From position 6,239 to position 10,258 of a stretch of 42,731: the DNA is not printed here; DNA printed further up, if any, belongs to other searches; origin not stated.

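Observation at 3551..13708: Orphan 3385-aa mosaic surface protein with a Sec signal but no recognisable anchor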

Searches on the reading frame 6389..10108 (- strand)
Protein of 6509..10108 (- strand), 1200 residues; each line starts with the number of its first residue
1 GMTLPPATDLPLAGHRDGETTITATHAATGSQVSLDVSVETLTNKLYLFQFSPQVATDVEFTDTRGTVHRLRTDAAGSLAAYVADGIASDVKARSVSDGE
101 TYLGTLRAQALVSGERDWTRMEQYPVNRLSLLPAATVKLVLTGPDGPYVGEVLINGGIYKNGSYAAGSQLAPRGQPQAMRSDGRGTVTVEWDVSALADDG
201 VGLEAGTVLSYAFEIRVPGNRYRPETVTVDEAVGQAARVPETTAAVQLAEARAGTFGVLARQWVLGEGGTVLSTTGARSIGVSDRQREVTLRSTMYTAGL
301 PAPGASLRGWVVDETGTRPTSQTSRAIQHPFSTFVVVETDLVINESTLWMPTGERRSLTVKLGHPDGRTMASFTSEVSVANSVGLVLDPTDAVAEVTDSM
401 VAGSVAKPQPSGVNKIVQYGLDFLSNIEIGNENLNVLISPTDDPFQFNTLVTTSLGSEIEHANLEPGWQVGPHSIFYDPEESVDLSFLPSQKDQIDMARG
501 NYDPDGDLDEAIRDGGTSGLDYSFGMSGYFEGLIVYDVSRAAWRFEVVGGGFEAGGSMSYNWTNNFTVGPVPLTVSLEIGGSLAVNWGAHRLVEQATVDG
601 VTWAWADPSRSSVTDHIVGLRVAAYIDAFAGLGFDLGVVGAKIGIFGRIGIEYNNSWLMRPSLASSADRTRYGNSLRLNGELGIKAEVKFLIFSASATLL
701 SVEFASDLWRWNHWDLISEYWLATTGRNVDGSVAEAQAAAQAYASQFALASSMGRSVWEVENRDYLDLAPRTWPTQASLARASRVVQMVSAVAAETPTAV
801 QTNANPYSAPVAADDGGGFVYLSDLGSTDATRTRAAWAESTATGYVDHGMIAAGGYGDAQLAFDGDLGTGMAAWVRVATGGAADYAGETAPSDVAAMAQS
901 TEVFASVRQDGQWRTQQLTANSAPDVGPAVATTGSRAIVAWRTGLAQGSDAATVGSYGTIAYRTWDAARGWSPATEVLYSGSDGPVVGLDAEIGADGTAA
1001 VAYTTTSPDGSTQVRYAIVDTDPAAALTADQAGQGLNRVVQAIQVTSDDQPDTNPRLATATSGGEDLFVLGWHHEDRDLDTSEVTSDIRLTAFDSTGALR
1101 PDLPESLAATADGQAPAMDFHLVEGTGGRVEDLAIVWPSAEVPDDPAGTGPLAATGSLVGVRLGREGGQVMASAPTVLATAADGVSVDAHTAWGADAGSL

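Call 31: search_protein_representatives(protein=window:6509-10108:-)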
Query: 1200 residues. Proteins with E-value up to 0.001 (for the whole library): 407; up to 1e-10: 345; up to 1e-30: 224. The best 150 are listed.
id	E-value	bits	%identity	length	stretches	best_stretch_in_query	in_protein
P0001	0.0e+00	2443.3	92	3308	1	1-1200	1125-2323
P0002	1.0e-184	633.2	37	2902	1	5-1195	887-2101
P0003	4.3e-172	591.4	35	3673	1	3-1193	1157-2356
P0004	3.3e-162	558.7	32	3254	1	8-1196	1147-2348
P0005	1.4e-161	556.6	33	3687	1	4-1194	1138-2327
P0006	2.3e-157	542.6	35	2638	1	6-1140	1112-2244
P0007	4.6e-156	538.3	31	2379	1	6-1193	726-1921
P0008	1.8e-155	536.3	32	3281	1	5-1191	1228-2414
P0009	1.3e-154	533.5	33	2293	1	5-1197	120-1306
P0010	2.9e-154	532.4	36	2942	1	3-1199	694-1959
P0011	4.3e-154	531.8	33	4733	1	8-1193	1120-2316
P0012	7.2e-154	531.1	35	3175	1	5-1192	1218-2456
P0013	1.5e-153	530.0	36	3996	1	11-1197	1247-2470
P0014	5.5e-153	528.1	34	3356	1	5-1139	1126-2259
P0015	1.5e-150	520.1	32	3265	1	6-1193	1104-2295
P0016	8.8e-149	514.2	34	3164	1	5-1179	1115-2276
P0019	7.2e-144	498.0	36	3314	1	7-1145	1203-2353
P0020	1.2e-143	497.3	32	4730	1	7-1111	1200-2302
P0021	1.5e-143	496.9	31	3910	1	9-1139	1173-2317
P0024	5.5e-140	485.1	35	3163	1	5-1148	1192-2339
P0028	4.6e-130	452.2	34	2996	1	5-1193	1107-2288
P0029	3.3e-128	446.1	34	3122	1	3-1142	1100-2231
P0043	1.5e-120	420.8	34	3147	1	6-1155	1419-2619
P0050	8.8e-115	401.6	31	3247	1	3-1147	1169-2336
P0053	2.2e-114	400.3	36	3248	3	302-728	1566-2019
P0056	1.5e-113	397.6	35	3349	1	14-1179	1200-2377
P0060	1.6e-111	390.8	32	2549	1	4-1159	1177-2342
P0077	3.8e-101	356.5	30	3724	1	5-1151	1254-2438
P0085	4.0e-97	343.2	32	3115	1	6-1145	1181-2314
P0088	3.4e-96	340.1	35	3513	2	416-1158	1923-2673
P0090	1.3e-95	338.2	34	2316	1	6-1152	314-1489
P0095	3.0e-94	333.6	34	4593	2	403-1193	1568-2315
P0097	1.6e-93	331.2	36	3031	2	525-1190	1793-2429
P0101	2.0e-92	327.5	31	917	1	5-922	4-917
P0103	4.5e-91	323.1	32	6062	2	395-1195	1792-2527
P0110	5.5e-89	316.2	30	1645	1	5-1192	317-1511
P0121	1.0e-85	305.4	31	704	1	48-731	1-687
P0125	2.1e-83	297.7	34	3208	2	413-1146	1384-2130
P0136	1.2e-79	285.3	30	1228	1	4-1141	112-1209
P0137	1.3e-79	285.1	35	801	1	437-1193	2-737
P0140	1.7e-76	274.8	30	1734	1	310-1160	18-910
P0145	1.6e-74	268.3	31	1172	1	272-1143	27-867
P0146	2.2e-74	267.9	29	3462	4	854-1191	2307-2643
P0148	1.2e-73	265.4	32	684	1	271-902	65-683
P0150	3.0e-73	264.1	31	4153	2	349-1140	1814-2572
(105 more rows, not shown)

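Call 35: list_cluster_members(proteins=[P0001, P0002, P0003, P0004, P0005, P0010, P0012, P0050, P0097, P0013])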
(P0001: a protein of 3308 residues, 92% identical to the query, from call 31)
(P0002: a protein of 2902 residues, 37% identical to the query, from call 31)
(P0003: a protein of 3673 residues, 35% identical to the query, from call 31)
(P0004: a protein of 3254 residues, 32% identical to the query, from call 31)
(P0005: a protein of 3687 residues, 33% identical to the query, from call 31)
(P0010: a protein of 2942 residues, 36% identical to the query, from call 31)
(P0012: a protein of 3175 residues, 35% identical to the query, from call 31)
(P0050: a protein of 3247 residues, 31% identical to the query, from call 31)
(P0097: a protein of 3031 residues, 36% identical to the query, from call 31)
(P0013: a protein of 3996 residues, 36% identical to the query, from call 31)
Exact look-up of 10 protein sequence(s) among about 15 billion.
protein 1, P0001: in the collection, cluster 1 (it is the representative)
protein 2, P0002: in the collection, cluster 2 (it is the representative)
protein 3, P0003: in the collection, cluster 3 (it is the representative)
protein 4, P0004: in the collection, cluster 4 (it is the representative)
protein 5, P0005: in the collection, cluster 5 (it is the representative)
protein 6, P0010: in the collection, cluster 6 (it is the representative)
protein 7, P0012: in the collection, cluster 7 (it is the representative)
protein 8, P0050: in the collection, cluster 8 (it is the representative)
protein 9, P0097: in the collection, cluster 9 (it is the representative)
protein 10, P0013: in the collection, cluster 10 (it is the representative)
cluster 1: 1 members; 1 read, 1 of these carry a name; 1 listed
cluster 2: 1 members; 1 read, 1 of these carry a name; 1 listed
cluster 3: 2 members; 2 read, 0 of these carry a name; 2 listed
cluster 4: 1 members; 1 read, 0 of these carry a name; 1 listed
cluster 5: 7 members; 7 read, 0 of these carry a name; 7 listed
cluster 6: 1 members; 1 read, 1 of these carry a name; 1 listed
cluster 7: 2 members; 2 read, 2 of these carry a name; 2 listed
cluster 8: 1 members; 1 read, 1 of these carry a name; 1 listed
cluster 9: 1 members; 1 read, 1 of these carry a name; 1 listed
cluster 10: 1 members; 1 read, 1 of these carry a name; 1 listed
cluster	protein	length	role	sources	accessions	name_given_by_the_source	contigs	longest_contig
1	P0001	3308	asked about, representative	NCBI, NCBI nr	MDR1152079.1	MAG: Ig-like domain-containing protein [Bifidobacteriaceae bacterium] | Ig-like domain-containing protein [Bifidobacteriaceae bacterium]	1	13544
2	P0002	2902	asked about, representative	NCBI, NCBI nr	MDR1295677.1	MAG: hypothetical protein LBK59_12145, partial [Bifidobacteriaceae bacterium] | hypothetical protein [Bifidobacteriaceae bacterium]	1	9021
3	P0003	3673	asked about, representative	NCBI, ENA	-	-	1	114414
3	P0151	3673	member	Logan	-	-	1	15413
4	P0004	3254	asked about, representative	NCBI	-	-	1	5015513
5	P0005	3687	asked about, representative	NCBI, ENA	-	-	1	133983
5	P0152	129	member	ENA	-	-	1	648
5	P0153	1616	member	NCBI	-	-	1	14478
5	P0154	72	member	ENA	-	-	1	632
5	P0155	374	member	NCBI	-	-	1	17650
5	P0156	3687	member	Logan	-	-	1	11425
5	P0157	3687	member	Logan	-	-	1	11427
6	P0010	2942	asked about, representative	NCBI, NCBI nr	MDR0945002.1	MAG: InlB B-repeat-containing protein [Bifidobacteriaceae bacterium] | InlB B-repeat-containing protein [Bifidobacteriaceae bacterium]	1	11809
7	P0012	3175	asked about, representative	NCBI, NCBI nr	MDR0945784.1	MAG: InlB B-repeat-containing protein [Bifidobacteriaceae bacterium] | InlB B-repeat-containing protein [Bifidobacteriaceae bacterium]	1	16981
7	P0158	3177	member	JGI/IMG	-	uncharacterized repeat protein (TIGR02543 family)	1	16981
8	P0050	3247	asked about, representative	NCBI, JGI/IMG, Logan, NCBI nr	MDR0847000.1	MAG: cadherin-like beta sandwich domain-containing protein [Lactobacillales bacterium] | hypothetical protein | cadherin-like beta sandwich domain-containing protein [Lactobacillales bacterium]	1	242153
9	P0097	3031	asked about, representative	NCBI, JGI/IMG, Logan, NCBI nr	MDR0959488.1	MAG: hypothetical protein LBM23_03900 [Propionibacteriaceae bacterium] | hypothetical protein | hypothetical protein [Propionibacteriaceae bacterium]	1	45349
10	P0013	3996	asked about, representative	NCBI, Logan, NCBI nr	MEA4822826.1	MAG: S-layer homology domain-containing protein [Clostridiaceae bacterium] | S-layer homology domain-containing protein [Clostridiaceae bacterium]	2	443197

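Call 37: search_protein_families(library=pfam, proteins=[P0003, P0004, P0028], max_evalue=0.01)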
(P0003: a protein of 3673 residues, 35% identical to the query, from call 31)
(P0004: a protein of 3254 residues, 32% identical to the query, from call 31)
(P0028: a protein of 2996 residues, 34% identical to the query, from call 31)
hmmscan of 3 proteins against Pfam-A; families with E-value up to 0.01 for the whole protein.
P0003 (3673 aa): 6 families
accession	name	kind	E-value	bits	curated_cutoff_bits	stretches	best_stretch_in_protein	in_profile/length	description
PF09479.16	Flg_new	-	2.1e-10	41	27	1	3270-3340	1-64/65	Listeria-Bacteroides repeat domain (List_Bact_rpt)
PF03160.20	Calx-beta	-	1.5e-07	31.9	27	1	191-261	8-80/119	Calx-beta domain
PF25059.1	FN3_DSCAM-DSCAML_C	-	6.2e-06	26.9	39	0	3124-3182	25-78/89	DSCAM/DSCAML C-terminal Fn3-like domain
PF19077.6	Big_13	-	4e-05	24.5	27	1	3576-3612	58-96/102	Bacterial Ig-like domain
PF24893.1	DUF7743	-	0.00045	20.4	27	0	3444-3489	9-53/120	Domain of unknown function (DUF7743)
PF15418.12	DUF4625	-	0.001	19.8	27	1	3586-3615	99-129/131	Domain of unknown function (DUF4625)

P0004 (3254 aa): 2 families
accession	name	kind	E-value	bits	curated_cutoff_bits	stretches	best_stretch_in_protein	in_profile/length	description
PF00395.25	SLH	-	7.4e-42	141.5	20.8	3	3070-3111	2-44/44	S-layer homology domain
PF02368.24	Big_2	-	1.4e-05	25.4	22.8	1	745-791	32-79/79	Bacterial Ig-like domain (group 2)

P0028 (2996 aa): 2 families
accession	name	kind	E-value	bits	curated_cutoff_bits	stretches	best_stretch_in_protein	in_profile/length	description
PF00395.25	SLH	-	2.1e-24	85.7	20.8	3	2935-2978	1-43/44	S-layer homology domain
PF12733.13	Cadherin-like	-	9.7e-05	23.2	24.2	1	2696-2774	15-86/89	Cadherin-like beta sandwich domain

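Call 45: find_encoding_contigs(protein=P0001, flank=10000, max_places=5)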
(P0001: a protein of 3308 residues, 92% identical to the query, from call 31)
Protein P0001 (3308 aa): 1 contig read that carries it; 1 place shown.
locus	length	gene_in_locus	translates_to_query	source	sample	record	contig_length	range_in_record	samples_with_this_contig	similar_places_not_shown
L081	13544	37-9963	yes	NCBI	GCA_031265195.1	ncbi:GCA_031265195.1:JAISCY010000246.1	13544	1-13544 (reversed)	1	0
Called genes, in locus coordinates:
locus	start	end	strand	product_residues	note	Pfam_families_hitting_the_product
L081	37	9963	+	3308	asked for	PF02368:Big_2 (weak), PF26918:Ig_Eae (weak), PF02368:Big_2 (weak)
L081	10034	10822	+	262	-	PF02661:Fic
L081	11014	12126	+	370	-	PF13271:DUF4062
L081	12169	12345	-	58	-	-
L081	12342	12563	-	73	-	-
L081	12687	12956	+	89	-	-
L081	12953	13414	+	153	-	PF01850:PIN (weak)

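Call 54: find_encoding_contigs(protein=P0097, flank=8000, max_places=2)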
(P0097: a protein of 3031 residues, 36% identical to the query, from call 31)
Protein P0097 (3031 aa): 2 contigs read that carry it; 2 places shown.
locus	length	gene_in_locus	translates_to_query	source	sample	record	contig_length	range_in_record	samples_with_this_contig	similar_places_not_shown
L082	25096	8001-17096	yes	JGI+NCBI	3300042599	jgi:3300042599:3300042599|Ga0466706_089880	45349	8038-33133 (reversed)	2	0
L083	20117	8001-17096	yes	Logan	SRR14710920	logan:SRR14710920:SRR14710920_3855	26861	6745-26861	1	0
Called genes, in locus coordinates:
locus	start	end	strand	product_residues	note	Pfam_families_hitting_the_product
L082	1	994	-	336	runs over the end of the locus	PF02435:Glyco_hydro_68 (weak), PF00251:Glyco_hydro_32N, PF04616:Glyco_hydro_43 (weak), PF22847:Glyco_hydro_43_rel (faint)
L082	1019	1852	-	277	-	PF00528:BPD_transp_1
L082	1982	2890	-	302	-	PF00528:BPD_transp_1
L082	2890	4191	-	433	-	PF01547:SBP_bac_1, PF13416:SBP_bac_8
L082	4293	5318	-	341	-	PF00356:LacI, PF00532:Peripla_BP_1, PF13407:Peripla_BP_4, PF13377:Peripla_BP_3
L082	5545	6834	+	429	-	PF13796:Sensor, PF07730:HisKA_3, PF02518:HATPase_c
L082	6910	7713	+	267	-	PF00072:Response_reg (weak), PF00196:GerE, PF08281:Sigma70_r4_2 (weak)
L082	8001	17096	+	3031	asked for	-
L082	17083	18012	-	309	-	PF21302:Zn_ribbon_RlmA, PF13847:Methyltransf_31 (weak), PF08241:Methyltransf_11, PF08242:Methyltransf_12 (weak), PF13649:Methyltransf_25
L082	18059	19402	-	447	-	PF13224:DUF4032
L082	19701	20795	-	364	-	PF00005:ABC_tran, PF17912:OB_MalK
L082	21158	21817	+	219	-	PF01327:Pep_deformylase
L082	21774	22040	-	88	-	-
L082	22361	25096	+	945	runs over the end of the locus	-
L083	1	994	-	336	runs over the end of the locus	PF02435:Glyco_hydro_68 (weak), PF00251:Glyco_hydro_32N, PF04616:Glyco_hydro_43 (weak), PF22847:Glyco_hydro_43_rel (faint)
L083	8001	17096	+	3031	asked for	-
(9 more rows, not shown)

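Call 55: find_encoding_contigs(protein=P0004, flank=8000, max_places=2)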
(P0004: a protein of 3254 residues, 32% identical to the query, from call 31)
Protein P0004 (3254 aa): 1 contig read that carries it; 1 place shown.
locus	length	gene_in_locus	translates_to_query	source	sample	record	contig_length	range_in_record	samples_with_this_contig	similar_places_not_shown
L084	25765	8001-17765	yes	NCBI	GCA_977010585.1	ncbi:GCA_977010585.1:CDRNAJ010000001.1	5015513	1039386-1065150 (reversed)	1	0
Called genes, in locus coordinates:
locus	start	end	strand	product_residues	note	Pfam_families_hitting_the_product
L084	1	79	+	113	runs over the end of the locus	PF03840:SecG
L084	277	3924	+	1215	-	PF08206:OB_RNB, PF17876:CSD2 (weak), PF08206:OB_RNB, PF17876:CSD2, PF00773:RNB, PF00575:S1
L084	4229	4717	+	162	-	PF01668:SmpB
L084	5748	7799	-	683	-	PF13191:AAA_16 (weak)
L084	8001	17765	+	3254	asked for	PF02368:Big_2 (faint), PF00395:SLH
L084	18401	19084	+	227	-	-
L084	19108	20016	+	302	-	PF07883:Cupin_2 (faint), PF13487:HD_5, PF01966:HD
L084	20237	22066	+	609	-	PF06580:His_kinase, PF02518:HATPase_c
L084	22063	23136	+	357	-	PF00072:Response_reg, PF00165:HTH_AraC, PF12833:HTH_18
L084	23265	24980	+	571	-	PF01547:SBP_bac_1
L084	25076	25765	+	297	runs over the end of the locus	PF00528:BPD_transp_1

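Call 57: search_solved_structures(query=A2, max_evalue=1)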
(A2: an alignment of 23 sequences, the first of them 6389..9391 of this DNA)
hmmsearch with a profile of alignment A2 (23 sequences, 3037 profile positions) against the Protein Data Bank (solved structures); distinct sequences matched with E-value up to 1: 24.
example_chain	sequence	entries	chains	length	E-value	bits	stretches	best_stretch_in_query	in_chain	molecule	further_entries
6bt4_A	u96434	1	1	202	1.1e-17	65.3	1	2854-3027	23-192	S-layer protein sap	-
3pyw_A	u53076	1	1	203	3.8e-17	63.5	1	2855-3028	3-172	S-layer protein sap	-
9g93_A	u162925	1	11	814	1.9e-16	61.2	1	2854-3027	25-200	S-layer protein sap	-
8bz2_A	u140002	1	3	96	8.1e-10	39.2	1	2911-2984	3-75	S-layer homology domain-containing protein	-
8bym_A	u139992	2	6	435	3.3e-09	37.2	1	2909-2984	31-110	S-layer homology domain-containing protein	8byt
8bys_A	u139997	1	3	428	4.2e-09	36.8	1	2897-2983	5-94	S-layer homology domain-containing protein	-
4aq1_A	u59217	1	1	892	8.8e-08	32.5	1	2856-3027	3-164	SBSB PROTEIN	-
4aq1_C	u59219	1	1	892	1.2e-07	32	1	2856-2968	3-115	SBSB PROTEIN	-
3us9_A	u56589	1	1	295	3.6e-07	30.4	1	200-281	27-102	Sodium/calcium exchanger 1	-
8sgi_A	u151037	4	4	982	1.2e-05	25.4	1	181-281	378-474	Sodium/calcium exchanger 1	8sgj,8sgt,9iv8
3gin_A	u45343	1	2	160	0.00014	21.8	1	202-281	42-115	Sodium/calcium exchanger 1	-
2dpk_A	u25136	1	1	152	0.00018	21.5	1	200-281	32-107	Sodium/calcium exchanger 1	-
2fws_A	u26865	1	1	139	0.00019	21.4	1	204-281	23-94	Sodium/calcium exchanger 1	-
8jp0_A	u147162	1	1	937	0.00084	19.2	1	199-281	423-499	Sodium/calcium exchanger 1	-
2zwk_A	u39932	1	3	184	0.00095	19.1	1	679-742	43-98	Intimin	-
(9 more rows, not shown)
